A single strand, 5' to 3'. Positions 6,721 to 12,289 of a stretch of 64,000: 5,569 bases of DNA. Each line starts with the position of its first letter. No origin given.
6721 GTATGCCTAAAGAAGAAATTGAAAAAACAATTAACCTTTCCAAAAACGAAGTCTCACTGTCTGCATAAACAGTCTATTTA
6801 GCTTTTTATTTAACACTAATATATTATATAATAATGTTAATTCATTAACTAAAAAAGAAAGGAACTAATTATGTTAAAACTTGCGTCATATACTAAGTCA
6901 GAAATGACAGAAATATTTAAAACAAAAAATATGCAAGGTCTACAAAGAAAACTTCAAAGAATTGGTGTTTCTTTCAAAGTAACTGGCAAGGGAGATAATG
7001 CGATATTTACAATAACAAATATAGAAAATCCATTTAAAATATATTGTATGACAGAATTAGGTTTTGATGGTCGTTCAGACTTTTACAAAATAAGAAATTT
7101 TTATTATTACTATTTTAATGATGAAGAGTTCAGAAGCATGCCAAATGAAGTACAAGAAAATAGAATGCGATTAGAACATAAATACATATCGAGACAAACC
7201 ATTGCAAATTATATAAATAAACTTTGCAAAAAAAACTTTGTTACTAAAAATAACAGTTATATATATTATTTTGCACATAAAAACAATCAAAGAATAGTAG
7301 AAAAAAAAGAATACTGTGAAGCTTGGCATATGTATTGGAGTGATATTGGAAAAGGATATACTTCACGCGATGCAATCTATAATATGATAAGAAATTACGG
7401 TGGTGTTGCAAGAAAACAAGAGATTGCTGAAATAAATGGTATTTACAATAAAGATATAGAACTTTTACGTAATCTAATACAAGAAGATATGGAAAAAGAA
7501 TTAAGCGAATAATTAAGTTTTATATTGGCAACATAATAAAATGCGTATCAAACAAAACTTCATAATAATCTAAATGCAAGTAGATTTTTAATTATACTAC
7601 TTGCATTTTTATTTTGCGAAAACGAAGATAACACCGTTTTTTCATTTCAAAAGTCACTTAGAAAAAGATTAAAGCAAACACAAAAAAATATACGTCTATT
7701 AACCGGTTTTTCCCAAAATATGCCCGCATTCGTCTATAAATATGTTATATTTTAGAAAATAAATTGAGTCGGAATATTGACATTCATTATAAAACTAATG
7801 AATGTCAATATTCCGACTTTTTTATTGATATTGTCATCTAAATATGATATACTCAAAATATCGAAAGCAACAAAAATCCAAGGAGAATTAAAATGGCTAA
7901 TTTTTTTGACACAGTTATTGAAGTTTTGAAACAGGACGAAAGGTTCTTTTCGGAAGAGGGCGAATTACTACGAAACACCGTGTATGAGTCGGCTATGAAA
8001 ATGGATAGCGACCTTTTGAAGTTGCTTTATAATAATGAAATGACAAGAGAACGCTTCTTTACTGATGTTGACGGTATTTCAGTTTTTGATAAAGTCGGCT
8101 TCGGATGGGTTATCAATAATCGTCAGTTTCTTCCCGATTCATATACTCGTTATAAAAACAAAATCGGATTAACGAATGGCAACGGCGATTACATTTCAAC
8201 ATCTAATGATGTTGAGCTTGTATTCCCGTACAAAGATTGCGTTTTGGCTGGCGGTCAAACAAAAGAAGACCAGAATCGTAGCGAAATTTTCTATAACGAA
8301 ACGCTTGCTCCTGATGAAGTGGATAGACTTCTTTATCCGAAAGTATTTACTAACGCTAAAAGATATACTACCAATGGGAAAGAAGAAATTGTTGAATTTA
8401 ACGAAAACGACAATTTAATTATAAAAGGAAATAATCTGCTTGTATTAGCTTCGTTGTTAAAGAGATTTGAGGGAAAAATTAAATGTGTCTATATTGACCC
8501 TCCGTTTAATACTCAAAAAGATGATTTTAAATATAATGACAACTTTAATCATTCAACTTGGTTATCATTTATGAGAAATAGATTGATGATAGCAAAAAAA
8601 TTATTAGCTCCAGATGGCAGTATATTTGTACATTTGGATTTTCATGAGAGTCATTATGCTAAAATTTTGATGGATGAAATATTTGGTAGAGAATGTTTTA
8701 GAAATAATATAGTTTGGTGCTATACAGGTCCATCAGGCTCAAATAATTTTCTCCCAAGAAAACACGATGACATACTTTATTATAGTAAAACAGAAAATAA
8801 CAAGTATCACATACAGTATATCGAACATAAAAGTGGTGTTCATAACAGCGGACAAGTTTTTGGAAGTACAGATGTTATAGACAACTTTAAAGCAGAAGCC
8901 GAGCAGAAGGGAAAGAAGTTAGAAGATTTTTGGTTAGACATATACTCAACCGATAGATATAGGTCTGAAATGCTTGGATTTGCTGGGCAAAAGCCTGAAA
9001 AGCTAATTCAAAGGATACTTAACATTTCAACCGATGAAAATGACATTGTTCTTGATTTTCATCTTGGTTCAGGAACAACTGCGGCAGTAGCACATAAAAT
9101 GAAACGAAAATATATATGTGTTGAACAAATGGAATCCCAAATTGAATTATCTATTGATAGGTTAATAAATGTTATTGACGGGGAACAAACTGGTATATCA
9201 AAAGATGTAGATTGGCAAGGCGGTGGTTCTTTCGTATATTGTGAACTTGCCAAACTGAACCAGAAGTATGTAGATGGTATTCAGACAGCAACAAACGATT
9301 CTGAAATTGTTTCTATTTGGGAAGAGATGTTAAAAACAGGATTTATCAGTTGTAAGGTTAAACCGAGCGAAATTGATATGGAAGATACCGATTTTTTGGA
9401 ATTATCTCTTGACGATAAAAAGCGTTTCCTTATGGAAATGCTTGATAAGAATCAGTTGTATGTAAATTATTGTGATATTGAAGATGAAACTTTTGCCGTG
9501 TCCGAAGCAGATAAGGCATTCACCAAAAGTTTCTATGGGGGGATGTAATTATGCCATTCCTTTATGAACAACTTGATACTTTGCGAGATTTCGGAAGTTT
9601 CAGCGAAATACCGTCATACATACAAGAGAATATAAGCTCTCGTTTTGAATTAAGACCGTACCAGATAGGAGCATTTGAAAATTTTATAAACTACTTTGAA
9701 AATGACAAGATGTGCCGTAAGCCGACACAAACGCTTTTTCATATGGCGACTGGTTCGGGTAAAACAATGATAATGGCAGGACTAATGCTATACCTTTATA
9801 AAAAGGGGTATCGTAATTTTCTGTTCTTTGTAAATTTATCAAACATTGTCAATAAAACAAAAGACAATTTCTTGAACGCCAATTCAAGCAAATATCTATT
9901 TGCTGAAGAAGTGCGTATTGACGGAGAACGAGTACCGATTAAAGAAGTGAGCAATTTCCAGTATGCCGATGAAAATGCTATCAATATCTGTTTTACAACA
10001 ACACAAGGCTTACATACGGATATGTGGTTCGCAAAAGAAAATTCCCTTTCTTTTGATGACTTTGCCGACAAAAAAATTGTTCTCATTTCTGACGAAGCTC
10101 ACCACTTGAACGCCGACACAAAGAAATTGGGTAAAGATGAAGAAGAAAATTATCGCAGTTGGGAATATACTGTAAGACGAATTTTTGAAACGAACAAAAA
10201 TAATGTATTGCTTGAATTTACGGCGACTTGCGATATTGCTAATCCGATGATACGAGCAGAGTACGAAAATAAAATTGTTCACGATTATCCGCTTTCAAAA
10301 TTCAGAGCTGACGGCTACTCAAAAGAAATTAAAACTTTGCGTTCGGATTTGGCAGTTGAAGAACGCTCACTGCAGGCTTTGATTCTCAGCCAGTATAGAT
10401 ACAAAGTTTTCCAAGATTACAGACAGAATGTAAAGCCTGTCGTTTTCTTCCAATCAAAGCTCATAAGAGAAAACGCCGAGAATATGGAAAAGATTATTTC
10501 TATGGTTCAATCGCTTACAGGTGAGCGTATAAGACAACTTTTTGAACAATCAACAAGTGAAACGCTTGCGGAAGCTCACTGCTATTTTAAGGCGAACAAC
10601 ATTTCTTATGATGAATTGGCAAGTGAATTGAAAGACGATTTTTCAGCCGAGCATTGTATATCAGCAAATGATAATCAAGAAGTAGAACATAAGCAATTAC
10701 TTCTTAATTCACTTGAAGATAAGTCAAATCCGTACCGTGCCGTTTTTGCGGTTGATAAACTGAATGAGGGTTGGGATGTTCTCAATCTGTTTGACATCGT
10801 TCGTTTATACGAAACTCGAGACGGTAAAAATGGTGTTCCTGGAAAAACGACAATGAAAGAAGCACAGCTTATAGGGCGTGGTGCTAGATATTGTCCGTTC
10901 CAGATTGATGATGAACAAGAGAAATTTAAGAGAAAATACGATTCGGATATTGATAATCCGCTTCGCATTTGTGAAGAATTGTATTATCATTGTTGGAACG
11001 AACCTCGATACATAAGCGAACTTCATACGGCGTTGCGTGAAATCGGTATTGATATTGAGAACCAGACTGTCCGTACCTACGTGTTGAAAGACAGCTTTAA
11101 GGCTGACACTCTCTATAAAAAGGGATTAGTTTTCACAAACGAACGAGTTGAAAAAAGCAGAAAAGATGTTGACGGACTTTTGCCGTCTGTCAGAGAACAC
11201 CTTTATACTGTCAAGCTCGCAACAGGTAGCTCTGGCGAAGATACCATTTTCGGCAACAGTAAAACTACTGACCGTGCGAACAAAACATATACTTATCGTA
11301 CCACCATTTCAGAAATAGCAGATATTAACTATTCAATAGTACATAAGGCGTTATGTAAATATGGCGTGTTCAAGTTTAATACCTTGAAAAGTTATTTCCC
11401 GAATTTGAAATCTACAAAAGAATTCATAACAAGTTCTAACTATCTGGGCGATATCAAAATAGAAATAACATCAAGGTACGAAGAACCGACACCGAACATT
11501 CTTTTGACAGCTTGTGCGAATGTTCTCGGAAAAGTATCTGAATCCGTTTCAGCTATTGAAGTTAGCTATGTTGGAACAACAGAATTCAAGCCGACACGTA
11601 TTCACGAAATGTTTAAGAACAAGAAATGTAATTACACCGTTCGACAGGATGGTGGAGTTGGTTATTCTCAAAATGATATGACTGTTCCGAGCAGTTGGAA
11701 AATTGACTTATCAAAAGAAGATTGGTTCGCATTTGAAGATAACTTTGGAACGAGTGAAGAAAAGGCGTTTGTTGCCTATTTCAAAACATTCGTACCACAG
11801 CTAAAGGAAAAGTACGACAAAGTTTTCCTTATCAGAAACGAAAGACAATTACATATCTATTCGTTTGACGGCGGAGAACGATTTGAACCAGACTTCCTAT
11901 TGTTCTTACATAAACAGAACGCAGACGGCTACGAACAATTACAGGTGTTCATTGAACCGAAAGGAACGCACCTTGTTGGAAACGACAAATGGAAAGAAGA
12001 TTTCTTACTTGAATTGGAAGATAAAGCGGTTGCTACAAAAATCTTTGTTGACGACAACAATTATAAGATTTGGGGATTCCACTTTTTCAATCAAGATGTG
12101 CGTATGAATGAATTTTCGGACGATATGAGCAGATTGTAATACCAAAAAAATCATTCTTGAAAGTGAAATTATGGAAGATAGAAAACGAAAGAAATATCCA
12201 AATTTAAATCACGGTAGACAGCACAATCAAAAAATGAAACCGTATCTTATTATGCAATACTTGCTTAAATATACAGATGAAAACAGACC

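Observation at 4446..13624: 9.1-kb integrative island inserted in the 3' end of the GGGtGRT-family gene, bounded by 98-bp imperfect direct repeats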

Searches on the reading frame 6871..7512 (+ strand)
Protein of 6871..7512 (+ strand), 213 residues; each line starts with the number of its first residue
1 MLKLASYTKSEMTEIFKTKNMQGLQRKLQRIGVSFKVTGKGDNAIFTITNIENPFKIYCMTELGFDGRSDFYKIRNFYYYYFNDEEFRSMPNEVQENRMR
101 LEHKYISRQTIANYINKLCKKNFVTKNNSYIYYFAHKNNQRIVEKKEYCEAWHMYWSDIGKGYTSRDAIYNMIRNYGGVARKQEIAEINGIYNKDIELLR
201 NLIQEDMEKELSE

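Call 6: search_protein_families(library=pfam, proteins=[window:6871-7512:+], max_evalue=0.01)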
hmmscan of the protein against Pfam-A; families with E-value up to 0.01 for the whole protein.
window:6871-7512:+ (213 aa): 0 families

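Call 7: search_protein_families(library=ncbifam, proteins=[window:6871-7512:+], max_evalue=0.01)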
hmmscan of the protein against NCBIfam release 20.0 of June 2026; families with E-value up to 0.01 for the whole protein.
window:6871-7512:+ (213 aa): 0 families

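Call 28: search_protein_families(library=phrogs, proteins=[window:6871-7512:+], max_evalue=0.1)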
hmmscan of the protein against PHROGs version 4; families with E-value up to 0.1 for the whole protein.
window:6871-7512:+ (213 aa): 0 families

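Call 39: search_solved_structures(query=window:6871-7512:+, max_evalue=10)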
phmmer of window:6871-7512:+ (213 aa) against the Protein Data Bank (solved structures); distinct sequences matched with E-value up to 10: 0.
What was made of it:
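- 6871..7512 (+): o213, an ORF of unknown function. It is conserved in the closest islands. No family or PDB hit (calls 6, 7, 28, 39).
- Tried and rejected: No family or PDB hit (calls 6, 28, 39).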

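Call 67: search_protein_families(library=padloc, proteins=[window:6871-7512:+], max_evalue=0.001)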
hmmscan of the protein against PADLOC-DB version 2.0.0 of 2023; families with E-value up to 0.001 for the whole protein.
window:6871-7512:+ (213 aa): 0 families

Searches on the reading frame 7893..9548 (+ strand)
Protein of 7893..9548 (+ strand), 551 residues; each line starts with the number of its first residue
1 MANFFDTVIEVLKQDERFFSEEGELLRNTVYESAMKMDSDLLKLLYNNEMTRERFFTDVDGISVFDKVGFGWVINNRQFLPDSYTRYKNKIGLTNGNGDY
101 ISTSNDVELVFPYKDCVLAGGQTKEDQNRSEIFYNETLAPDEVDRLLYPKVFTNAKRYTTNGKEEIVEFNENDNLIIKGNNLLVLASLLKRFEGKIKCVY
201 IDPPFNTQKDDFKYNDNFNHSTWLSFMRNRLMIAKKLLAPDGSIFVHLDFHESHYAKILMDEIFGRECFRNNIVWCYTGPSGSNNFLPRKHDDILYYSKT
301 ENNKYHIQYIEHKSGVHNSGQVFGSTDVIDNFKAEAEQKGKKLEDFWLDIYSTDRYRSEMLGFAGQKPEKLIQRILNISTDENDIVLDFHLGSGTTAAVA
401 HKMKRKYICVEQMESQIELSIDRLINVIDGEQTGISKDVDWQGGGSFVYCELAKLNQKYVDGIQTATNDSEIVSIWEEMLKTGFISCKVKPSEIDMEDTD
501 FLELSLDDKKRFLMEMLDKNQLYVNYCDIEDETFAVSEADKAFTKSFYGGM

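Call 6: search_protein_families(library=pfam, proteins=[window:7893-9548:+], max_evalue=0.01)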
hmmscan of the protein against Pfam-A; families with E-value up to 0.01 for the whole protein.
window:7893-9548:+ (551 aa): 2 families
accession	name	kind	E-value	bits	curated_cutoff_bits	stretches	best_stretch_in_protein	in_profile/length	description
PF01555.25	N6_N4_Mtase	-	3.8e-52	177.9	26.7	1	196-420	1-219/221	DNA methylase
PF12564.13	TypeIII_RM_meth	-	5.8e-24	84.6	25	1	38-93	1-56/56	Type III restriction/modification enzyme methylation subunit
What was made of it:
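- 7893..9548 (+): Cargo: type III R-M methyltransferase (Mod). Pfam N6_N4_Mtase 3.8e-52 plus TypeIII_RM_meth 5.8e-24 (call 6).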

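Call 7: search_protein_families(library=ncbifam, proteins=[window:7893-9548:+], max_evalue=0.01)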
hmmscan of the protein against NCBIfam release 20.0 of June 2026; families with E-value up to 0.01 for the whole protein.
window:7893-9548:+ (551 aa): 3 families
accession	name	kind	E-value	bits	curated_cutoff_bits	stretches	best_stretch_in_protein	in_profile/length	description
NF008572.0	PRK11524.1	equivalog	1.5e-22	80.1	292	1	165-427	6-259/294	adenine-specific DNA-methyltransferase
NF050803.1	DnaMtaseCcrMCaul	equivalog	8.2e-22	77.6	830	2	363-431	186-254/350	adenine-specific DNA-methyltransferase CcrM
NF010253.0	PRK13699.1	subfamily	2e-06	27.6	244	1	365-438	146-219/226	DNA methyltransferase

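Call 67: search_protein_families(library=padloc, proteins=[window:7893-9548:+], max_evalue=0.001)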
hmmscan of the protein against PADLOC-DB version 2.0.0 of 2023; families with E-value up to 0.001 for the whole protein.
window:7893-9548:+ (551 aa): 51 families (the best 25 are shown)
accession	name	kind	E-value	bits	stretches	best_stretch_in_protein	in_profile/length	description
PDLC03635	MTase_III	-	6.3e-180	598.3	3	328-548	476-700/708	Type III methyltransferase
PDLC03636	MTase_III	-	2e-77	259.3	2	149-304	22-178/575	Type III methyltransferase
PDLC03644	MTase_III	-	8.9e-65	217.4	2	168-311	33-194/542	Type III methyltransferase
PDLC03638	MTase_III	-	1.1e-61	207.3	2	163-304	366-513/816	Type III methyltransferase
PDLC03300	MTase_II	-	1.1e-53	180.2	1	213-428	78-280/302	Type II methyltransferase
PDLC03634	MTase_III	-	1.2e-51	174.4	3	220-327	170-265/621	Type III methyltransferase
PDLC03339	MTase_II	-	7.8e-42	141.4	1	176-434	6-281/399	Type II methyltransferase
PDLC03354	MTase_II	-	9.9e-41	138.1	2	169-306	51-213/425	Type II methyltransferase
PDLC03641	MTase_III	-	1.6e-40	137.3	3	220-311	181-273/657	Type III methyltransferase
PDLC03633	MTase_III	-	4.4e-34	116.1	2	216-428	142-357/616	Type III methyltransferase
PDLC03371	MTase_II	-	1.4e-33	114.6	1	170-426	7-254/260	Type II methyltransferase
PDLC03640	MTase_III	-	1.9e-31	107.1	3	172-219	42-89/654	Type III methyltransferase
PDLC03299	MTase_II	-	3.7e-29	100.2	1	167-429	8-262/296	Type II methyltransferase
PDLC03637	MTase_III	-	1.4e-26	91.2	2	170-300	118-264/513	Type III methyltransferase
PDLC03646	MTase_III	-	5.6e-26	88.7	1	169-298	466-595/1057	Type III methyltransferase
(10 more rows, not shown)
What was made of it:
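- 7893..9548 (+): PADLOC MTase_III 6.3e-180 (call 67).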

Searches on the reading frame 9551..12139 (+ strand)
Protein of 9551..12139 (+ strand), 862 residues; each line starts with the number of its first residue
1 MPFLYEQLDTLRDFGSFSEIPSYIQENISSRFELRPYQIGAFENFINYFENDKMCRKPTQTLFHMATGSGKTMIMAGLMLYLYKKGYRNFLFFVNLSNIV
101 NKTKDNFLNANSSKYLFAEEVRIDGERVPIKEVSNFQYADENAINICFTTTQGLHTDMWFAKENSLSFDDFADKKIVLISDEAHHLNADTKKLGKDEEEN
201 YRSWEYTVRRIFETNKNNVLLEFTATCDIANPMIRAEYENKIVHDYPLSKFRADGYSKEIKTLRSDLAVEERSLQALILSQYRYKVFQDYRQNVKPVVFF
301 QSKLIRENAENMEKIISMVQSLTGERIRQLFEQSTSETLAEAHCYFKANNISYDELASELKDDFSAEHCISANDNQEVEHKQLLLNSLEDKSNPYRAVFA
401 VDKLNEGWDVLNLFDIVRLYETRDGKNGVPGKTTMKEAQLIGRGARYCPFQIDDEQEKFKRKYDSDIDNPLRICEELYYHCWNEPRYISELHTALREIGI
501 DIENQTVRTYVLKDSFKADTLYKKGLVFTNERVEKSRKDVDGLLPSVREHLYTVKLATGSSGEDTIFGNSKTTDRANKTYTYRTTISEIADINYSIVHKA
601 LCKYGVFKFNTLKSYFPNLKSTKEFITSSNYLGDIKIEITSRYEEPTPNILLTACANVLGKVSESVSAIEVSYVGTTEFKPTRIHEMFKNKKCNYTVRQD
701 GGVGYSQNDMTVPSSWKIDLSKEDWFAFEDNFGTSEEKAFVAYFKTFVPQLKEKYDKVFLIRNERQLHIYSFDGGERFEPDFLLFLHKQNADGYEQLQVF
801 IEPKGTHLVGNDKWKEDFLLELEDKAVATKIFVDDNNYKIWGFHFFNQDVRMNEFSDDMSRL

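Call 6: search_protein_families(library=pfam, proteins=[window:9551-12139:+], max_evalue=0.01)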
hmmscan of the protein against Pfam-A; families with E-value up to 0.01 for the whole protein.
window:9551-12139:+ (862 aa): 3 families
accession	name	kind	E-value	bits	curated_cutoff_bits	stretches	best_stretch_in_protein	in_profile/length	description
PF04851.21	ResIII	-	1.1e-33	116.9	22.5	1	32-227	2-162/164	Type III restriction enzyme, res subunit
PF00270.35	DEAD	-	2.1e-07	31.2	26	1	60-228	16-161/167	DEAD/DEAH box helicase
PF18766.7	SWI2_SNF2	-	0.00029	21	26.7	1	37-260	1-188/221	SWI2/SNF2 ATPase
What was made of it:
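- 9551..12139 (+): Cargo: type III R-M restriction subunit (Res). Pfam ResIII 1.1e-33 (call 6).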

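Call 7: search_protein_families(library=ncbifam, proteins=[window:9551-12139:+], max_evalue=0.01)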
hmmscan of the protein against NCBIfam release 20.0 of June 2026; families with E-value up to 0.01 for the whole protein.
window:9551-12139:+ (862 aa): 2 families
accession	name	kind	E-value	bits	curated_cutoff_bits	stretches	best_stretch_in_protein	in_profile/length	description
NF046055.1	restr_BPTD_3080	equivalog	0.0001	20.4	800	0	60-81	154-175/970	BPTD_3080 family restriction endonuclease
NF053632.1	heli_RadD_YejH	equivalog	0.0045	15.3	720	0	32-79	1-43/573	DNA repair helicase RadD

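Call 67: search_protein_families(library=padloc, proteins=[window:9551-12139:+], max_evalue=0.001)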
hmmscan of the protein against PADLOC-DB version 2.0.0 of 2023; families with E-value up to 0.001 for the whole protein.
window:9551-12139:+ (862 aa): 3 families
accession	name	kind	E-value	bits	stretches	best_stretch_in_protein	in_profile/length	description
PDLC03651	REase_III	-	2.2e-127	424.4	1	16-859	22-856/873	Type III restriction enzyme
PDLC02707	PbeA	-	8.4e-10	35.9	1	25-223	244-428/672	PbeA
PDLC03648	REase_III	-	0.00032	16.9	0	378-421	296-337/871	Type III restriction enzyme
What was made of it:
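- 9551..12139 (+): PADLOC REase_III 2.2e-127, covering residues 16-859 (call 67).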

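Call 68: search_solved_structures(query=window:9551-12139:+, max_evalue=0.001)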
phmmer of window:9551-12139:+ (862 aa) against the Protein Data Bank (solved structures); distinct sequences matched with E-value up to 0.001: 0.
